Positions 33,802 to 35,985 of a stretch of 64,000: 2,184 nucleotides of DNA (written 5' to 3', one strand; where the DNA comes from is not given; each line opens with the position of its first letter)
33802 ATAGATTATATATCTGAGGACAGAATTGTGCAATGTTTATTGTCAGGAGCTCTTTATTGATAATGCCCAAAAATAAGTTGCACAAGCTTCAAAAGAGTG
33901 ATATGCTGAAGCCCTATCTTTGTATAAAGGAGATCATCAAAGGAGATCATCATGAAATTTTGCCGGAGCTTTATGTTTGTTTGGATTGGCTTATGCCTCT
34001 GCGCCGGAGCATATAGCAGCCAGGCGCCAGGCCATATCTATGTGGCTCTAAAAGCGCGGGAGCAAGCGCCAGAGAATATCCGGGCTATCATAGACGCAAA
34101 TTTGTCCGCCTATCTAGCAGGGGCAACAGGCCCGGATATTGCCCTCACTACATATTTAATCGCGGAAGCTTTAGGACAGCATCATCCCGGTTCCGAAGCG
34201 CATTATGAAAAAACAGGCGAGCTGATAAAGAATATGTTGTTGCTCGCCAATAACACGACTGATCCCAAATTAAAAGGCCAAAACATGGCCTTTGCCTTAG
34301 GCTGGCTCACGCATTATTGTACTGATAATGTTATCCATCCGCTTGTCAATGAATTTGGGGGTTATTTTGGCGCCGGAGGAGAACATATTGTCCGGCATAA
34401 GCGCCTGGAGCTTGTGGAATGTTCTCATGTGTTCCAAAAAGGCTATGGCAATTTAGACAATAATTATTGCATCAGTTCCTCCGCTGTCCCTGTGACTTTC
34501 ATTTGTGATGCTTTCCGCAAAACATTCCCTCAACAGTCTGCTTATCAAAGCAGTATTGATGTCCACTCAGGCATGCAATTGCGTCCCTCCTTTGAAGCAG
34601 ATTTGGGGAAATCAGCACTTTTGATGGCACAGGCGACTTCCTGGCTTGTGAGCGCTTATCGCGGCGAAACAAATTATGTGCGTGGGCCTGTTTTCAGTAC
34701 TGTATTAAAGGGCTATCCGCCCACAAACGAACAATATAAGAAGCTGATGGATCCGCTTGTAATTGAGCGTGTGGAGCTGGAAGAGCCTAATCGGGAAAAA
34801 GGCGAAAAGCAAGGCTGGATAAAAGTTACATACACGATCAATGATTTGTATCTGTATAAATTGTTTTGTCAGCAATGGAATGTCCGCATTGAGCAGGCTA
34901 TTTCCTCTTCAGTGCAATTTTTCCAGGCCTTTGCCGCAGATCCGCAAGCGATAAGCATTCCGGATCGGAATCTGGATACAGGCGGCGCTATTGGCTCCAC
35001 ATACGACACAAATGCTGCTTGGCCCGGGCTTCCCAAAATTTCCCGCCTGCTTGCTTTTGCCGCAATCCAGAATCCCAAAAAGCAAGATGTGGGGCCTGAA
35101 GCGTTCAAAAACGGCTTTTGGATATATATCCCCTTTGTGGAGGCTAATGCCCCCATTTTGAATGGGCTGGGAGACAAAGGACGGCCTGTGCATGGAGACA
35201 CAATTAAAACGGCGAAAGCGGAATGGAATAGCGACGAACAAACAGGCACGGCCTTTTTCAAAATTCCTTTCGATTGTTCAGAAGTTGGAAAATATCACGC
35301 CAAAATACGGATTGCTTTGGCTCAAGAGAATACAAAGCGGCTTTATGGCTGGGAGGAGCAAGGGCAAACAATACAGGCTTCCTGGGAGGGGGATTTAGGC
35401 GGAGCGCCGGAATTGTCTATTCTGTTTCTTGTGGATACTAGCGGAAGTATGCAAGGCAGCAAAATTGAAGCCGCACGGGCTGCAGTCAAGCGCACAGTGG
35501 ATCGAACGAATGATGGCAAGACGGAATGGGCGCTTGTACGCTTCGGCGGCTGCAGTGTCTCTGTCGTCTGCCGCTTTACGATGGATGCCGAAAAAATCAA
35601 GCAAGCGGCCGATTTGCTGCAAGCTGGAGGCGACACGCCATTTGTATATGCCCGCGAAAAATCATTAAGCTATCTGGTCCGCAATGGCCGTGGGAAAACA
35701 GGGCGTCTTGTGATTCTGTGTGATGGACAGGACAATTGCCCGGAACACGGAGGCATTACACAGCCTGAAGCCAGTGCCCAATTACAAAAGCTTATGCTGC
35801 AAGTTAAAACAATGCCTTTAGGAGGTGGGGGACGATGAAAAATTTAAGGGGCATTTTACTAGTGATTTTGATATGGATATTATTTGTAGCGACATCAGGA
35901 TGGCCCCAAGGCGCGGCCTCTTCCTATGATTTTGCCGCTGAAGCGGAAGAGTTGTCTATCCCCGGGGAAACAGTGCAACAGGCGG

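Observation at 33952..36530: Secreted Zn-phospholipase-C-like/VWA protein whose VWA domain appears completed by the N-terminal part of a translationally coupled second secreted protein (split VWA)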

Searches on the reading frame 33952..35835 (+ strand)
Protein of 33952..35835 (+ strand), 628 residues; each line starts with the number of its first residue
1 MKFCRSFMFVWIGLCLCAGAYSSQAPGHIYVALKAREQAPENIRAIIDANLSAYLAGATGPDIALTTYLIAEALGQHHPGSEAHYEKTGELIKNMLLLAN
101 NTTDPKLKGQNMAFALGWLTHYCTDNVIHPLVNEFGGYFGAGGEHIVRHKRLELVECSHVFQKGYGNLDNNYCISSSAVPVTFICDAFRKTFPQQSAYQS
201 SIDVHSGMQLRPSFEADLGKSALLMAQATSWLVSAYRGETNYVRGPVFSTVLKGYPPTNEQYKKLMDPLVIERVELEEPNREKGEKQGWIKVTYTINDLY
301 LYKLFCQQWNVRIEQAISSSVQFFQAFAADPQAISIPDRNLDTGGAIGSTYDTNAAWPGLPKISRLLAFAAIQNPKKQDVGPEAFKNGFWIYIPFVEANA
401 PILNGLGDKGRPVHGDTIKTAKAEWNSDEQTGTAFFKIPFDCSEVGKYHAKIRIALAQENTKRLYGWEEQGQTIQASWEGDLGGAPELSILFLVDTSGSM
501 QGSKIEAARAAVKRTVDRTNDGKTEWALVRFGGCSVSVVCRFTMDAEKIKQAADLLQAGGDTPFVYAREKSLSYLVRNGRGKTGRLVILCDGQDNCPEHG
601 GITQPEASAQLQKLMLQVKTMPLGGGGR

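Call 4: search_protein_families(library=pfam, proteins=[window:33952-35835:+], max_evalue=1)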
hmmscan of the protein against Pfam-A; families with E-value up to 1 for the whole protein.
window:33952-35835:+ (628 aa): 5 families
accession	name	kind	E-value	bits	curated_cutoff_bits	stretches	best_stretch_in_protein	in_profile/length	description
PF13519.12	VWA_2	-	1.7e-11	45.1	27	1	490-593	1-107/107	von Willebrand factor type A domain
PF00882.24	Zn_dep_PLPC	-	1.8e-09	38.2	26.8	1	28-191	2-156/167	Zinc dependent phospholipase C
PF00092.34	VWA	-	3e-07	31.3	23.8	1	490-610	2-128/174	von Willebrand factor type A domain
PF25106.1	VWA_4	-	0.00034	20.7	27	1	490-563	2-78/169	von Willebrand factor A domain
PF18445.7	Zn_ribbon_PRDM4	-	0.028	14.7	25.8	0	10-28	11-27/38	PR zinc knuckle motif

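Call 7: find_homologous_proteins(query=window:33952-35835:+)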
Query window:33952-35835:+ (628 aa): 33 proteins with E <= 0.001 among 8000 candidates.
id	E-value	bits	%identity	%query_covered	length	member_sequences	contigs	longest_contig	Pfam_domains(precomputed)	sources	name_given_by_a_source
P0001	0.0e+0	1387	94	100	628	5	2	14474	PF00882.25,PF00092.35,PF13519.13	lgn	-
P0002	8.3e-259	878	65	99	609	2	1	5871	PF00882.25,PF13519.13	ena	-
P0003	2.2e-255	867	64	98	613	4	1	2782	PF00882.25,PF00092.35,PF13519.13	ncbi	-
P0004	7.5e-250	849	62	99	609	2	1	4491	PF00882.25,PF00092.35,PF13519.13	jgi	jgi:hypothetical protein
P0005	1.7e-249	847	63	98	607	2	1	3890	PF00882.25,PF00092.35,PF13519.13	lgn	-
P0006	3.3e-248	843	62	99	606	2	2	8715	PF00882.25,PF13519.13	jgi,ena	-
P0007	3.4e-231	787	60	97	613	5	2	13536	PF00882.25,PF13519.13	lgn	-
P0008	8.8e-228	776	59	97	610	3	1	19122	PF00882.25,PF00092.35,PF13519.13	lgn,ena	-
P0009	5.4e-217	740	57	97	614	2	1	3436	PF00882.25,PF13519.13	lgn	-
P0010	9.3e-217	739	56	97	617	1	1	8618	PF00882.25,PF00092.35,PF13519.13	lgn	-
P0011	7.3e-216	736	56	97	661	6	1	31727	PF00882.25,PF00092.35,PF13519.13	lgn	-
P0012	1.3e-214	732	55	99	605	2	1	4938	PF00882.25,PF00092.35,PF13519.13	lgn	-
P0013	6.2e-200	684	52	99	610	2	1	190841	PF00882.25,PF00092.35,PF13519.13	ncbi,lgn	-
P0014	8.9e-194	663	50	100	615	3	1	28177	PF00882.25,PF00092.35,PF13519.13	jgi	jgi:hypothetical protein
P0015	1.5e-187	643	50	98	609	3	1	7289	PF00882.25,PF00092.35,PF13519.13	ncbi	-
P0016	2.2e-186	639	50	99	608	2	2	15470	PF00882.25,PF00092.35,PF13519.13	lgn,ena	-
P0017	3.8e-184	631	50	97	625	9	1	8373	PF00882.25,PF00092.35,PF13519.13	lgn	-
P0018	6.2e-182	624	50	96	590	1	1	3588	PF00882.25,PF00092.35,PF13519.13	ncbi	-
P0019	9.1e-171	587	47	97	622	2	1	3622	PF00882.25,PF00092.35,PF13519.13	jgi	-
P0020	5.3e-122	426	42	97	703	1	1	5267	PF00882.25,PF00092.35,PF13519.13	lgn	-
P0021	1.1e-120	422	40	96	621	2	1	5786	PF00882.25,PF00092.35,PF13519.13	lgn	-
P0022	3.8e-118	413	39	96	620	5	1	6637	PF00882.25,PF00092.35,PF13519.13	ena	-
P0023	8.9e-112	392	37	95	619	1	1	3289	PF00882.25,PF13519.13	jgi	jgi:hypothetical protein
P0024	6.2e-109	383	42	76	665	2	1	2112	PF00882.25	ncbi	-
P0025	1.1e-107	379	42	75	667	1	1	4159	PF00882.25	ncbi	-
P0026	2.3e-102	361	37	99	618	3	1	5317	PF13519.13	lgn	-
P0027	5.8e-70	254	36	74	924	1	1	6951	PF14559.13,PF13414.13,PF00882.25,PF00515.35,PF13432.13,PF13428.13,PF07719.24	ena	-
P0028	3.3e-60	222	34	74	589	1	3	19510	PF00882.25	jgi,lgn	jgi:hypothetical protein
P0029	4.9e-60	221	36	60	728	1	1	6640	PF00882.25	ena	-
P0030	1.4e-54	203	30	79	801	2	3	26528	PF00882.25,PF01079.26,PF13403.12,PF14890.12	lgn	-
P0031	2.9e-51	192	31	74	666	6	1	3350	PF00882.25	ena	-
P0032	1.0e-48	184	32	50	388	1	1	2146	PF00882.25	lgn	-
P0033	4.3e-5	40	32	17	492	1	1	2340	PF13768.13,PF00092.35,PF13519.13,PF05762.21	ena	-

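Call 13: find_related_loci(query=A2, collection=genome_contigs, flank=6000)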
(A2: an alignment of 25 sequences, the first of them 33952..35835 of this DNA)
Query A2 (628 aa) in genome_contigs; peptide patterns used: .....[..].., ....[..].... (x = any residue, [..] = any of these).
599 stretches matched a pattern (row limit reached: there are more); 177 encode a relative of the query (tblastn E <= 1e-3); the best 80 are kept; 80 distinct loci.
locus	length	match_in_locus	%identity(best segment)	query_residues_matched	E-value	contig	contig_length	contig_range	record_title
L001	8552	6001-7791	62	3-626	0e+0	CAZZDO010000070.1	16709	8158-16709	MAG TPA_asm: uncultured Armatimonadia bacterium isolate SRP098346_co1_170 genome assembly, contig: NODE_3597_length_1670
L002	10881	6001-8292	49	20-625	8e-159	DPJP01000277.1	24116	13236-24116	MAG TPA_asm: Armatimonadetes bacterium isolate UBA11051 contig_3930, whole genome shotgun sequence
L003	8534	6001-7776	40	16-620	2e-118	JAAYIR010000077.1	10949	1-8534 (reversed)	MAG: candidate division WS1 bacterium isolate AS10tlH2TH_13 50926_AS10, whole genome shotgun sequence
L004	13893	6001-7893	37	2-628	3e-109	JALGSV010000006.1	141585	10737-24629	MAG: Candidatus Zipacnadum vermilionense isolate AB_3033_Bin_57 AB_3033_Bin_57_scaffold_44, whole genome shotgun sequenc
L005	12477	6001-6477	50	469-627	8e-38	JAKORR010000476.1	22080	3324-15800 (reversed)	MAG: Armatimonadota bacterium isolate all_maxbin.385_sub k201_1119799, whole genome shotgun sequence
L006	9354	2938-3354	50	487-628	2e-30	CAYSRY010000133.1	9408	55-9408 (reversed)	MAG TPA_asm: uncultured Armatimonadia bacterium isolate SRP192927_co3_32 genome assembly, contig: NODE_19043_length_9408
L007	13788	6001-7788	37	21-628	2e-97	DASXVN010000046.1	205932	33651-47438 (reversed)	MAG TPA_asm: Armatimonadota bacterium isolate SMAG_U4746 k141_336258, whole genome shotgun sequence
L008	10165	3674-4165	32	468-623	3e-18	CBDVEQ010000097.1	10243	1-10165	MAG TPA_asm: uncultured bacterium isolate SRR22302360_binner13_Refined_25 genome assembly, contig: ERZ25073602.2255, who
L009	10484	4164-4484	36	489-596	1e-10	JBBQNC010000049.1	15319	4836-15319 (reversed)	MAG: Thermoanaerobaculia bacterium isolate Co_metawrap_335 Cmw_335_k141_8832499_length_15319_cov_9.0000, whole genome sh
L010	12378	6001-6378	31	489-618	8e-10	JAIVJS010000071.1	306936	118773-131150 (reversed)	MAG: Acidobacteria bacterium isolate MAG7 MTG7_49, whole genome shotgun sequence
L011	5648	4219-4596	30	489-618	8e-10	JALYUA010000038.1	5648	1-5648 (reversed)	MAG: Acidobacteriota bacterium isolate LAG bin5 SD1463-65_k127_922237, whole genome shotgun sequence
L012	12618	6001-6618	29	403-620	1e-9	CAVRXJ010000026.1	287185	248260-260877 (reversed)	MAG: uncultured Acidobacteriota bacterium isolate MFD02809.bin.2.209 genome assembly, contig: contig_56930, whole genome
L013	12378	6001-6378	31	489-618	2e-9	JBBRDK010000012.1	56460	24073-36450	MAG: Thermoanaerobaculia bacterium isolate Co_metawrap_2448 Cmw_2448_k141_12207644_length_56460_cov_22.2100, whole genom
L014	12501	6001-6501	32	435-607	4e-9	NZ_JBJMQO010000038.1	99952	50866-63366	MAG: Archangium sp. isolate H3_16_all_fractions_metab_conc_11_70_0 k255_2341375, whole genome shotgun sequence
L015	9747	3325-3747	32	467-606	4e-9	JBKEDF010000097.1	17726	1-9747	MAG: Pseudorhodobacter sp. isolate VLC_027 k121_945609, whole genome shotgun sequence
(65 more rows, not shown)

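Call 32: predict_structure(alignment_id=A2)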
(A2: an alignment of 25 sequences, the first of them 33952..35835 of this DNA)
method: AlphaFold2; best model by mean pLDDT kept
length: 628 residues; sequences in the alignment: 25
mean_pLDDT: 82.0   pTM: 0.73
mean pLDDT of the five models: 82.0, 82.0, 81.3, 80.5, 79.8
residues with pLDDT >= 90: 263; 70-90: 247; 50-70: 56; < 50: 62
segments of 3 or more residues with pLDDT < 50: 16-22, 207-210, 403-416, 594-618, 620-628
pLDDT, mean of each block of 10 residues (from residue 1): 59 50 79 98 97 97 83 77 93 96 95 98 96 92 88 93 91 94 93 84 50 79 89 86 75 84 93 88 82 90 95 97 96 93 91 86 88 91 86 70 48 46 66 86 86 92 91 95 80 85 83 84 86 83 87 84 73 83 82 51 42 44 37
secondary structure, 60 per line:
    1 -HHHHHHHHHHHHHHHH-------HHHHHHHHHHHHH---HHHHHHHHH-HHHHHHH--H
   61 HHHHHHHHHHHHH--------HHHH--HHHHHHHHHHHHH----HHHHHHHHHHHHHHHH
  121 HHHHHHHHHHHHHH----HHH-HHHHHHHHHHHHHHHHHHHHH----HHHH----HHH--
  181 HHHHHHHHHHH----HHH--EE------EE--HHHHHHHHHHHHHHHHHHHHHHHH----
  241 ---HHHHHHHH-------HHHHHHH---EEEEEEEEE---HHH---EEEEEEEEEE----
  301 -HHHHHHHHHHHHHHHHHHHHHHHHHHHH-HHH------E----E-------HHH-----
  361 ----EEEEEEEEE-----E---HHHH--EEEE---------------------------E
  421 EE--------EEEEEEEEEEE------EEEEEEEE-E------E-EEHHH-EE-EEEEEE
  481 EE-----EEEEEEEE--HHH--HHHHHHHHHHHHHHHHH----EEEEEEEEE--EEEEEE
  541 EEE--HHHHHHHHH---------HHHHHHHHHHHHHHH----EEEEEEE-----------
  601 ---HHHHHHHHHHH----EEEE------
elements in order: H2-17 H25-37 H41-49 H51-57 H60-73 H82-85 H88-100 H105-134 H143-163 H168-171 H181-191 H213-236 H244-251 H259-265 E269-277 E287-296 H302-329 E365-373 H383-386 E389-392 E420-422 E431-441 E448-455 E475-482 E488-495 H503-519 E524-532 E535-543 H546-554 H564-578 E583-589 H604-614 E619-622

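Call 35: fold_search(model_id=the predicted structure, library=pdb)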
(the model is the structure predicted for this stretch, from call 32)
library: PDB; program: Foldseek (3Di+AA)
matches with E <= 10: 987; with E <= 0.001: 8
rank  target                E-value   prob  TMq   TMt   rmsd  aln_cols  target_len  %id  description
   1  6fpy_A                1.7e-05  1.00  0.15  0.15  15.5       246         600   14  Inter-alpha-inhibitor heavy chain 1, wild type (released 2019-02-27)
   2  6fpy_B                1.8e-05  1.00  0.15  0.15  17.9       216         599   16  Inter-alpha-inhibitor heavy chain 1, wild type (released 2019-02-27)
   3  6to1                  3.9e-05  1.00  0.16  0.18   9.7       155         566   14  Crystal structure of three N-terminal domains of the type V pili tip protein Mfa5 from Porphyromonas gingivalis (released 2020-12-02)
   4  6fpz_A                5.2e-05  1.00  0.15  0.15  17.7       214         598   15  Inter-alpha-inhibitor heavy chain 1, D298A (released 2019-02-27)
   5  9c4f_I                2.2e-04  1.00  0.17  0.52   4.1       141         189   23  Infectious B19V capsid (released 2024-10-16)
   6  6tnj                  5.7e-04  1.00  0.15  0.31   3.1       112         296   16  Crystal structure of the vWF domain of the type V pili tip protein Mfa5 from Porphyromonas gingivalis (released 2020-12-02)
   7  7w6b                  7.3e-04  1.00  0.14  0.12  14.3       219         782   11  Crystal Structure of PitA from pilus islet-2 of Streptococcus oralis (released 2022-06-01)
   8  8jtl_A                8.4e-04  1.00  0.15  0.47   2.7       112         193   18  Structure of OY phytoplasma SAP05 binding with AtRpn10 (released 2023-07-12)
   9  8rd4_F                1.0e-03  1.00  0.16  0.18   5.4       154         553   17  Telomeric RAP1:DNA-PK complex (released 2025-03-05)
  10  3n2n_A                1.1e-03  1.00  0.16  0.49   4.0       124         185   20  The Crystal Structure of Tumor Endothelial Marker 8 (TEM8) extracellular domain (released 2011-01-05)
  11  9gtu_B                1.2e-03  1.00  0.16  0.41   6.3       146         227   18  Collagen VI alpha 1, 2, 3 heterotrimer recombinant C terminal region. Local refinement. (released 2025-08-20)
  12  8j4a_B                1.4e-03  1.00  0.18  0.53   5.2       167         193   14  Crystal structure of OY phytoplasma SAP05 in complex with AtRPN10 (released 2024-02-28)
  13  6m3y                  1.4e-03  1.00  0.15  0.12  12.8       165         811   16  Crystal structure of pilus adhesin, SpaC from Lactobacillus rhamnosus GG - open conformation (released 2020-07-29)
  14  4cr2_W                1.5e-03  1.00  0.16  0.45   4.7       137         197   18  Deep classification of a large cryo-EM dataset defines the conformational landscape of the 26S proteasome (released 2014-04-02)
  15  4rck_A                1.5e-03  1.00  0.14  0.40  19.0       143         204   21  Crystal Structure of Uncharacterized Membrane Spanning Protein from Vibrio fischeri (released 2014-11-26)
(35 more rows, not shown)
